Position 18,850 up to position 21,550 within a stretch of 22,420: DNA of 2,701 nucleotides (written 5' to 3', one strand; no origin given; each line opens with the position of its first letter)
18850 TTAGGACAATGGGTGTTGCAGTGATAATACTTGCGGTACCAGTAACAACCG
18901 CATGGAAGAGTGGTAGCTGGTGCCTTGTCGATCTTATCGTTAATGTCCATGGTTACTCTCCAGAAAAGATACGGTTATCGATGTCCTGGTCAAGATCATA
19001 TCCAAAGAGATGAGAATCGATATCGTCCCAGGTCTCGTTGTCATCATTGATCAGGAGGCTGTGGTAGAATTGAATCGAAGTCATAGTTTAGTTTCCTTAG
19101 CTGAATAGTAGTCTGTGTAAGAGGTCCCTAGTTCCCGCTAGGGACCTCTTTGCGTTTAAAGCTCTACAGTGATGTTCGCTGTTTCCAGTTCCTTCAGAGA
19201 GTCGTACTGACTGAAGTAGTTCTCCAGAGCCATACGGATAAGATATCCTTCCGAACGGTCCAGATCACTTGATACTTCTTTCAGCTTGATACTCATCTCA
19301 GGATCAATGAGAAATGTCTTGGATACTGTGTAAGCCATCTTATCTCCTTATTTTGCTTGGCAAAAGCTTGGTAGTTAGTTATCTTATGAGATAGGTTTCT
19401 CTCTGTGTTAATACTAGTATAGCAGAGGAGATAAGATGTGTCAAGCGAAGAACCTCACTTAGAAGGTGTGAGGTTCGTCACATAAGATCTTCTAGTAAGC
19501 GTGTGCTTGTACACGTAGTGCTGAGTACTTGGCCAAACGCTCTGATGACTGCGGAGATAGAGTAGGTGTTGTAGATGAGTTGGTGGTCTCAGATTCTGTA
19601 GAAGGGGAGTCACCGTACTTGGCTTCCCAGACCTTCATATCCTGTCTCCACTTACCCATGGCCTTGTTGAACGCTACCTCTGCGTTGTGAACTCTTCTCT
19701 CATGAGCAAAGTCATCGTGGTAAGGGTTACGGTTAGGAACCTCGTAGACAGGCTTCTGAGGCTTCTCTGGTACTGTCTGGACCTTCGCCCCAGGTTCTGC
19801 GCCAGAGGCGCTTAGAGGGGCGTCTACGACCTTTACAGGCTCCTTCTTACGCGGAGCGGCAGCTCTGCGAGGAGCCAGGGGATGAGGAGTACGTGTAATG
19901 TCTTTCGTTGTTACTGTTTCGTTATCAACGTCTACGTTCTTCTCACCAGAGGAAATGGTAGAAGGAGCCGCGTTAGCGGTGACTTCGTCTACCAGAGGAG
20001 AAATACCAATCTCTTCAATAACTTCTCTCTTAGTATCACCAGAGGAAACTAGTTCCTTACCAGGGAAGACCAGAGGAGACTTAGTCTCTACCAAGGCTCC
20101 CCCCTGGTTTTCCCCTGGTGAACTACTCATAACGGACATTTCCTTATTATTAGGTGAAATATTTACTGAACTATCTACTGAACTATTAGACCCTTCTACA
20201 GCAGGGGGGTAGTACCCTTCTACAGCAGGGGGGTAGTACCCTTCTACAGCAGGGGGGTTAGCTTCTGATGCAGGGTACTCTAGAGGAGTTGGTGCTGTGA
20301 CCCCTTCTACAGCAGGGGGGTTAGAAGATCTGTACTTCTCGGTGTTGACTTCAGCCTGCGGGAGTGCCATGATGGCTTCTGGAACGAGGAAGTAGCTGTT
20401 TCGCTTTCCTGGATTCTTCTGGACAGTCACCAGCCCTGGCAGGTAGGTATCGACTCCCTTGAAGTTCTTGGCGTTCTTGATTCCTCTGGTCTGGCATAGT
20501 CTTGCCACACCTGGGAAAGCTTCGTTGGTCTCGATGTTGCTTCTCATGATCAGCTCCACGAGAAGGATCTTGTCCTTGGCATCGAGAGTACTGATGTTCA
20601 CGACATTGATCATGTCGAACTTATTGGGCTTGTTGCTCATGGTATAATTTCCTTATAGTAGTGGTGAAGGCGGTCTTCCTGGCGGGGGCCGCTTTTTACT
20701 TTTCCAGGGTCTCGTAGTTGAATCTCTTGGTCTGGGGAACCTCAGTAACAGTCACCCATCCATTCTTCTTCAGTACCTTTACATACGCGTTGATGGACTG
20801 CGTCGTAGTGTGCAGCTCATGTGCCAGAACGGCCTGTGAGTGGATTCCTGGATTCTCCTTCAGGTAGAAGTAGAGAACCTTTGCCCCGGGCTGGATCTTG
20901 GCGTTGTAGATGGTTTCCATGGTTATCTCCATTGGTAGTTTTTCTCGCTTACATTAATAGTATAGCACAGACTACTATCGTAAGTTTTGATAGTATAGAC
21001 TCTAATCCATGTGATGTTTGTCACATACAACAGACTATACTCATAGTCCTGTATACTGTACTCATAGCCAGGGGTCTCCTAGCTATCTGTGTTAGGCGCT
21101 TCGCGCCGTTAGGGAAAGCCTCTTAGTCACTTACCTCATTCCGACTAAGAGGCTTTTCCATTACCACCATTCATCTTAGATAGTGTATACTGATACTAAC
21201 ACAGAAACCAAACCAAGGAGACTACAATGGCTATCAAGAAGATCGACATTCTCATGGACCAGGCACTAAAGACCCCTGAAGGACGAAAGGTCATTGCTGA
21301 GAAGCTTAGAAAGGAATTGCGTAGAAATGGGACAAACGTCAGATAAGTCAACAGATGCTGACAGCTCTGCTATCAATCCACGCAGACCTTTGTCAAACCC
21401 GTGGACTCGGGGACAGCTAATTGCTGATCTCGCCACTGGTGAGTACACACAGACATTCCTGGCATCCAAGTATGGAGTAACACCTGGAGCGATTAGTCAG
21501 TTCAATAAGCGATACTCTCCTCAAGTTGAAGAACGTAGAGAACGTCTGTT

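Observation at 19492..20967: Plasmid-style copy-control unit in a phage: wHTH repressor, predicted countertranscript, Rep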

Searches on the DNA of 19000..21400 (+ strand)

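Call 10: search_dna_similar(query=window:19300-21300:+, collection=phages, mode=distant, max_rows=30)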
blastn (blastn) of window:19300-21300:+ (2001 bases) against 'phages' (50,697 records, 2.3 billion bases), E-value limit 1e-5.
No match.

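Call 32: search_rna_families(source=window, start=19000, end=21400, threshold=evalue, max_evalue=5)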
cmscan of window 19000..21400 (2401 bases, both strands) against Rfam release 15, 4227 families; matches with E-value up to 5: 2.
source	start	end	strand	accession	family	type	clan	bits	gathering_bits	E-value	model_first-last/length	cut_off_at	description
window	20190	20260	+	RF03454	mir-1267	Gene; miRNA;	-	19.9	70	1.1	1-78/78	no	mir-1267 microRNA precursor family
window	20212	20260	+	RF00862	mir-491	Gene; miRNA;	-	18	62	4.4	1-84/84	no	mir-491 microRNA precursor family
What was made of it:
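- On Lambda oop/pO unit: An Rfam 15 scan of 19000-21400 at E up to 5 gave only two miRNA chance hits inside the repeats (call 32).
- Closest known: Phage lambda cII - oop RNA / pO - O. Different: There is no sequence or Rfam match (call 32).
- Tried and rejected: Rfam scan of the region: no family (call 32).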

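Call 77: build_rna_model(alignment_id=A5, structure=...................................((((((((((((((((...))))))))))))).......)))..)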
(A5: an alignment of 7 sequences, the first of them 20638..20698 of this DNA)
Model R1 built from alignment A5 (7 sequences, 79 columns); structure: as given.
model positions 71; base pairs 16; branch points 0; effective number of sequences 3.27; information 0.793 bits per position. Calibrated on 0.2 Mb of random sequence (short: E-values are rough).
structure used (alignment columns):
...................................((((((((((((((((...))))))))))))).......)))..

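Call 78: search_with_rna_model(model_id=R1, sources=[window, L001, L002, L003, L004, L006, L009, L010, L014, L021, L022, L023, L024, L025, L026, L027, L029, L030, L031], max_evalue=1, make_alignment=true, show_alignments=0)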
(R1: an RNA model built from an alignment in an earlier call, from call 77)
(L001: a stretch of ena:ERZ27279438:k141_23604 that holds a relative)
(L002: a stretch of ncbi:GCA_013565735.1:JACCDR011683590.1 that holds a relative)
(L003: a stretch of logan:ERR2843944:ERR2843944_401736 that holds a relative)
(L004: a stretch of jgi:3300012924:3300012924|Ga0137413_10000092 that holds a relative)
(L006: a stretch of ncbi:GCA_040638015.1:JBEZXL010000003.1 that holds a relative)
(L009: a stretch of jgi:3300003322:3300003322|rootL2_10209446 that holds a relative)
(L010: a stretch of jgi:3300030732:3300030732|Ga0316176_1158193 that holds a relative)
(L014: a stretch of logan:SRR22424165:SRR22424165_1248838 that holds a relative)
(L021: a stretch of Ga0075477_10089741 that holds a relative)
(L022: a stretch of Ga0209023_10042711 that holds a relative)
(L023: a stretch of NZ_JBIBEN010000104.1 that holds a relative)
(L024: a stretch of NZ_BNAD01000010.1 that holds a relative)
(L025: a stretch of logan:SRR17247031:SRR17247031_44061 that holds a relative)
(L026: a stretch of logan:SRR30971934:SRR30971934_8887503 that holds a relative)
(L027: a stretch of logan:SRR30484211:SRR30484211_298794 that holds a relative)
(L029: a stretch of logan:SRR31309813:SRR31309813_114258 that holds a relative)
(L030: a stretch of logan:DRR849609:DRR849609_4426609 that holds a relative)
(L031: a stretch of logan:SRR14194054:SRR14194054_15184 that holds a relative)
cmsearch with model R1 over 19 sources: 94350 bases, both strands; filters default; matches with E-value up to 1: 11.
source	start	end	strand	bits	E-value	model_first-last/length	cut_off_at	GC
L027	3129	3197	-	89.5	1.2e-14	1-71/71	no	0.48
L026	604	673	-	84.6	9.3e-14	1-71/71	no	0.46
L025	2720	2786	-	78.4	1.4e-12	1-71/71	no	0.45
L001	514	576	-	72.7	1.6e-11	1-71/71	no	0.44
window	20638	20698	+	72.6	1.7e-11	1-71/71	no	0.49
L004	2861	2925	-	57.5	1.1e-08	1-71/71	no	0.49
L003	2325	2399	-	51.6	1.4e-07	1-71/71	no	0.43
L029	2722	2835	-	39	3.1e-05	1-71/71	no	0.46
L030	1116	1172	-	34.7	0.0002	1-71/71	no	0.44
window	19082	19159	+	23.1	0.029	1-71/71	no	0.44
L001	2065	2142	-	23.1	0.029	1-71/71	no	0.44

Alignment A6: 11 matches aligned to the model, 142 columns, each read 5' to 3' on its own strand. Consensus structure (alignment columns), stored with it:
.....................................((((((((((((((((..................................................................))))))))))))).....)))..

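Call 81: search_with_rna_model(model_id=R1, sources=[window, L001, L002, L003, L004, L025, L026, L027, L029, L030, L031], max_evalue=0.001, make_alignment=true, show_alignments=0)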
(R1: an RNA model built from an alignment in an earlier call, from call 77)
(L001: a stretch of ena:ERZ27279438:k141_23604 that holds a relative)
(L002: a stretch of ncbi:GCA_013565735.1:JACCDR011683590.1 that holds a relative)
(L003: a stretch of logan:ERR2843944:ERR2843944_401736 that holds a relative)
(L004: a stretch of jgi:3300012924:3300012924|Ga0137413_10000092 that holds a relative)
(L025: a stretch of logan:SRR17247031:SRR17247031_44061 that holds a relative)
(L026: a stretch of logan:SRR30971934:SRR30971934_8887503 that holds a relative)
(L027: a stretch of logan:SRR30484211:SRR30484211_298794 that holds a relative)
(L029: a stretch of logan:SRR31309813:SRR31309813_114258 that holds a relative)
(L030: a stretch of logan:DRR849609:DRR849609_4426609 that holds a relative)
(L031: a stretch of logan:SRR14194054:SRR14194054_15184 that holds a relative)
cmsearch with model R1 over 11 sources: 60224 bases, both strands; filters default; matches with E-value up to 0.001: 9.
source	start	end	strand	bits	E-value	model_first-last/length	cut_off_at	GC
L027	3129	3197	-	89.5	7.4e-15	1-71/71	no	0.48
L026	604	673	-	84.6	6e-14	1-71/71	no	0.46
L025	2720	2786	-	78.4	8.9e-13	1-71/71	no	0.45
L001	514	576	-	72.7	1e-11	1-71/71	no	0.44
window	20638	20698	+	72.6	1.1e-11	1-71/71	no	0.49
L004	2861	2925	-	57.5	7e-09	1-71/71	no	0.49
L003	2325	2399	-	51.6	9e-08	1-71/71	no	0.43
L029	2722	2835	-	39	2e-05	1-71/71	no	0.46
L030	1116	1172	-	34.7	0.00013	1-71/71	no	0.44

Alignment A7: 9 matches aligned to the model, 139 columns, each read 5' to 3' on its own strand. Consensus structure (alignment columns), stored with it:
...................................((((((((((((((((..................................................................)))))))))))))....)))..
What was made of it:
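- Tried and rejected: I built a covariance model and realigned (calls 77, 78, 81).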
